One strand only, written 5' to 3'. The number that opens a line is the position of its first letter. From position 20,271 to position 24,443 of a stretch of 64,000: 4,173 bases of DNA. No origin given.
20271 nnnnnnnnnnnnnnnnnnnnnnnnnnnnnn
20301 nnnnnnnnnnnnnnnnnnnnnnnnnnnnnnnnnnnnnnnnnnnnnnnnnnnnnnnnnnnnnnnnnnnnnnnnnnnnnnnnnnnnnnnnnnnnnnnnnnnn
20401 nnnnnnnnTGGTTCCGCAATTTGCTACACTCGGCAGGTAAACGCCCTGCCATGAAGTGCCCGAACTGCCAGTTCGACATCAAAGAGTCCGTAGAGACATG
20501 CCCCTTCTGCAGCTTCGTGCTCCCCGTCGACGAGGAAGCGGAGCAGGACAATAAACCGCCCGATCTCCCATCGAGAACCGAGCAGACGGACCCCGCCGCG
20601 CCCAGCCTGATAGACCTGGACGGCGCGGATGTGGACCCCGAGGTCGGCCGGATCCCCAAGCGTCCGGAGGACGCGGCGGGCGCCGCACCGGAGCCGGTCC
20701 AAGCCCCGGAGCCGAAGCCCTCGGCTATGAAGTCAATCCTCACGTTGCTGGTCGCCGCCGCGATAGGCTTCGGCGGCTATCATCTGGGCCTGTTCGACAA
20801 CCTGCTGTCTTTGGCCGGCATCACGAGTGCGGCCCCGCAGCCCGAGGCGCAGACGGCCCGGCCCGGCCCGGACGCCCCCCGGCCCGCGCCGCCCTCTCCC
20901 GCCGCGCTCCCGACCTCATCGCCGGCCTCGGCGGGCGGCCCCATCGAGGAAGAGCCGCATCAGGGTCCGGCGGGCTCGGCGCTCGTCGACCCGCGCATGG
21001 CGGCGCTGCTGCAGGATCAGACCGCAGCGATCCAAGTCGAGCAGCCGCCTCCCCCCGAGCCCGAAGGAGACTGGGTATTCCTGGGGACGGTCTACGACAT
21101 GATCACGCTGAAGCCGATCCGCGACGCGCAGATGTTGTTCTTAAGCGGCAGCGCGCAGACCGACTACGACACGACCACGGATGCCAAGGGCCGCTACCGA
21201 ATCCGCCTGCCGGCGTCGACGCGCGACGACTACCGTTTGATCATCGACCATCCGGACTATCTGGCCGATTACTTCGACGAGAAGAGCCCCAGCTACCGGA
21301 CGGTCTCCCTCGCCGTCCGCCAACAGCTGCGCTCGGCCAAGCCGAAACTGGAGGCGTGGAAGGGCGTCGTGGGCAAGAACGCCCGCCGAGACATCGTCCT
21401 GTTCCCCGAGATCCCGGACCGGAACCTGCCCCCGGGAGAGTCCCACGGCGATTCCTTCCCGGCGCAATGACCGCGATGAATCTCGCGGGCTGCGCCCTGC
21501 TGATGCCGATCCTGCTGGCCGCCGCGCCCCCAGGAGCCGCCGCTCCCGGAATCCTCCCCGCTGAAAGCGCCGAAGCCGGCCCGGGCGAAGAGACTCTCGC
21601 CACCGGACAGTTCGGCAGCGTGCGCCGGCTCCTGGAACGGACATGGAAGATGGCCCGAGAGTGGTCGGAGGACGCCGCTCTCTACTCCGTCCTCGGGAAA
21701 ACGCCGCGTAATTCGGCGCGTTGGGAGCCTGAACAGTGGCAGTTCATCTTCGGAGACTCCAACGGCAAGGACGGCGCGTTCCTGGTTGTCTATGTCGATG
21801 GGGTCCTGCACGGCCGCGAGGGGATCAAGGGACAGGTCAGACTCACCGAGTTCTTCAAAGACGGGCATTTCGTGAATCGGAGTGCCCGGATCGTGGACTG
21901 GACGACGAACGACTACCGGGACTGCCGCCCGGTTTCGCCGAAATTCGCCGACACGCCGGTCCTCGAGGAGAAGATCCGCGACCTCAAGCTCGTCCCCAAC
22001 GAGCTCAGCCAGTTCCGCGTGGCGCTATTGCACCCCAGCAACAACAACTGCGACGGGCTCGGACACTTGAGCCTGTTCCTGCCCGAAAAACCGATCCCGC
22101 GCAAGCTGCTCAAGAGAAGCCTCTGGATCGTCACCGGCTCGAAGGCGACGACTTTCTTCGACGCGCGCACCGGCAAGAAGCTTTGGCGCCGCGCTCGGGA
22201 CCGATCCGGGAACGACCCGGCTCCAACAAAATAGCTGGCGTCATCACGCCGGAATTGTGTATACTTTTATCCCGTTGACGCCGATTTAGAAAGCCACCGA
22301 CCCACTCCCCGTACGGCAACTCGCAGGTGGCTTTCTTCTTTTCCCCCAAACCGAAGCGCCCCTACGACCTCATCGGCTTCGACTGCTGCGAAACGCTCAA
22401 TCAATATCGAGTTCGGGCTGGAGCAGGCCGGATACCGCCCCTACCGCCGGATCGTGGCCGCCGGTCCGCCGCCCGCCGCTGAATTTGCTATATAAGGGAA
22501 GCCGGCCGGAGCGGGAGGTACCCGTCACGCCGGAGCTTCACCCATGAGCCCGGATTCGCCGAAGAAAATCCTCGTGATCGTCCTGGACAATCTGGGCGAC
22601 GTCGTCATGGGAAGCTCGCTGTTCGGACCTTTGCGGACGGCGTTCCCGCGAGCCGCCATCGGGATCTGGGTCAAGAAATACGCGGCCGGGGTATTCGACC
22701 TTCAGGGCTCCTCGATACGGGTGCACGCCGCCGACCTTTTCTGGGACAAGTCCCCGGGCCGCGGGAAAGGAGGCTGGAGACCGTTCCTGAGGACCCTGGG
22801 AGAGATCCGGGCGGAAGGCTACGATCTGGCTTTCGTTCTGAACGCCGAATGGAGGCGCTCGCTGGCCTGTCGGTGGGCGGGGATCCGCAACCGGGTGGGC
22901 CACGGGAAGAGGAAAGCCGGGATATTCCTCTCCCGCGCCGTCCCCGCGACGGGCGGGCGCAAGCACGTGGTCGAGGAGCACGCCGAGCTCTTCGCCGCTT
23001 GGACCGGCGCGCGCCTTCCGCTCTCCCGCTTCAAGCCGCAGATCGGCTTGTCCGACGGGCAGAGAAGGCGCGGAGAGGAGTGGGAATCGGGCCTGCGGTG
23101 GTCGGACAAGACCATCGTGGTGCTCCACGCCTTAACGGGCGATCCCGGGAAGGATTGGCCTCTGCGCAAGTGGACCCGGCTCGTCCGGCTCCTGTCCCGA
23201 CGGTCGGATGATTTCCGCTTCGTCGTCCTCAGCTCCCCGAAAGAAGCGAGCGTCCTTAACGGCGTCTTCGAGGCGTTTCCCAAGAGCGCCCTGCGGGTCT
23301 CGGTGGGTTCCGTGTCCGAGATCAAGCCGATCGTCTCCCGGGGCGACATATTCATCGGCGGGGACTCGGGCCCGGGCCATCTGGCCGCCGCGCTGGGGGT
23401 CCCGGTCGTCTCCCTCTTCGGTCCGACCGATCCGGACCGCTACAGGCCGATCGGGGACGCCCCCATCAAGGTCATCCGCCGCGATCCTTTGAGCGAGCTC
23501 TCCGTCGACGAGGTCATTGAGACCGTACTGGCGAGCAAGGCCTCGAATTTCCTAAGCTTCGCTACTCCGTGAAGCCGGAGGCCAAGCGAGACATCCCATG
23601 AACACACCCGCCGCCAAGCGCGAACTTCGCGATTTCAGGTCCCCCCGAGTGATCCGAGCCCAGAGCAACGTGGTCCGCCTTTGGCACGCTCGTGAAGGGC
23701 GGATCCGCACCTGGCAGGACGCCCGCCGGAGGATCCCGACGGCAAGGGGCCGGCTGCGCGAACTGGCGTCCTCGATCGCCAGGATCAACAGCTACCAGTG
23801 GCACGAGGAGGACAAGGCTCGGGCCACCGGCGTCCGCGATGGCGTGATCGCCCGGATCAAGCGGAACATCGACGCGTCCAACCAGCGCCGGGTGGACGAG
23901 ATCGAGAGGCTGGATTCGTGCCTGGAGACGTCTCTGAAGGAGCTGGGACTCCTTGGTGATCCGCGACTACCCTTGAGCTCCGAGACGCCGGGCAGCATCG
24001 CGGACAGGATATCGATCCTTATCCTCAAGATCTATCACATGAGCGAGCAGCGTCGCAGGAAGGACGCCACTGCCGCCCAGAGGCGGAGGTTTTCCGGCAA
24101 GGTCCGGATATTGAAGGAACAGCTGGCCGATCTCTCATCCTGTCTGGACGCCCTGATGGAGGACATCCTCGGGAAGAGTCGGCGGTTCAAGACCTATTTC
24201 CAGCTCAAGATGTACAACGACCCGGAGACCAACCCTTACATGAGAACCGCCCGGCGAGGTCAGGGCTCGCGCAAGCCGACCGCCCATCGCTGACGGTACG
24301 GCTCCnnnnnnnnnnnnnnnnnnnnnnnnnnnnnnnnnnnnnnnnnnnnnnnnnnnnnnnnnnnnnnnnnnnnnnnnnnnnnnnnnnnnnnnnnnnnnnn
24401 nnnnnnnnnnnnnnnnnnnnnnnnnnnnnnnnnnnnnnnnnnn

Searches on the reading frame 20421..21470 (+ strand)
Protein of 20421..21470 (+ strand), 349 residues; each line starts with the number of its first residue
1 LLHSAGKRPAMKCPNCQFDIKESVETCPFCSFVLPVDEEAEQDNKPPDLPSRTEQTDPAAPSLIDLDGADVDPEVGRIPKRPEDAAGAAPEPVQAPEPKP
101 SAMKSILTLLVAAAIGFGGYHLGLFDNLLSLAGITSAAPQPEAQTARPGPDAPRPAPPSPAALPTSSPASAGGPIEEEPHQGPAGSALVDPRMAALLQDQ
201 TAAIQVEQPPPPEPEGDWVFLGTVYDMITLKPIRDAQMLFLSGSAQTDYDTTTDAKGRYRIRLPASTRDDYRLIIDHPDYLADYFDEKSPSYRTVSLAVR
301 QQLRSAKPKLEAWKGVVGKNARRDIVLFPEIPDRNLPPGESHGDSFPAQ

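Call 25: search_protein_families(library=pfam, proteins=[window:20421-21470:+], max_evalue=0.001)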
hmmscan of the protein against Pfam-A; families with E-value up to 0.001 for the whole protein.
window:20421-21470:+ (349 aa): 2 families
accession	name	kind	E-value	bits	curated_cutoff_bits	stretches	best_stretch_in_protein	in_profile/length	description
PF13620.12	CarboxypepD_reg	-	5.1e-07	30.4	32.3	1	222-282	4-61/82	Carboxypeptidase regulatory-like domain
PF10571.15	UPF0547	-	0.00082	19.9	29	0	12-32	2-22/26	Uncharacterised protein family UPF0547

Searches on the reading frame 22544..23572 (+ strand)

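Call 25: search_protein_families(library=pfam, proteins=[window:22544-23572:+], max_evalue=0.001)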
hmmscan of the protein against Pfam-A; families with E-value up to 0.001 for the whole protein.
window:22544-23572:+ (342 aa): 1 family
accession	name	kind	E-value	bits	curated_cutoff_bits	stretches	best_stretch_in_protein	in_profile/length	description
PF01075.23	Glyco_transf_9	-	1.3e-29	103.7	22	1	87-307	7-224/247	Glycosyltransferase family 9 (heptosyltransferase)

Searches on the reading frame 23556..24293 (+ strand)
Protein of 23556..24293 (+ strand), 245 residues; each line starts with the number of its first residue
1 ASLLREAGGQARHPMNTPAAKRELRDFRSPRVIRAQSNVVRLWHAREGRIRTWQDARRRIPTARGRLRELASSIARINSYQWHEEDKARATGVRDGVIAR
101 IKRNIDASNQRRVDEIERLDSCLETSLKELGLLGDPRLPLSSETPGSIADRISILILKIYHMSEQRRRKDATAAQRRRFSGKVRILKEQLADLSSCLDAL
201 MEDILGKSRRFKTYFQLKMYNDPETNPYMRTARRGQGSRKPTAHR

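Call 25: search_protein_families(library=pfam, proteins=[window:23556-24293:+], max_evalue=0.001)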
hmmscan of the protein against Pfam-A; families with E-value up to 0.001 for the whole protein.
window:23556-24293:+ (245 aa): 1 family
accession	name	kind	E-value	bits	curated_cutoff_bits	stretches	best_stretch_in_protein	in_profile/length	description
PF14063.11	DUF4254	-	1.1e-44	152.1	27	1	72-212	5-143/144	Protein of unknown function (DUF4254)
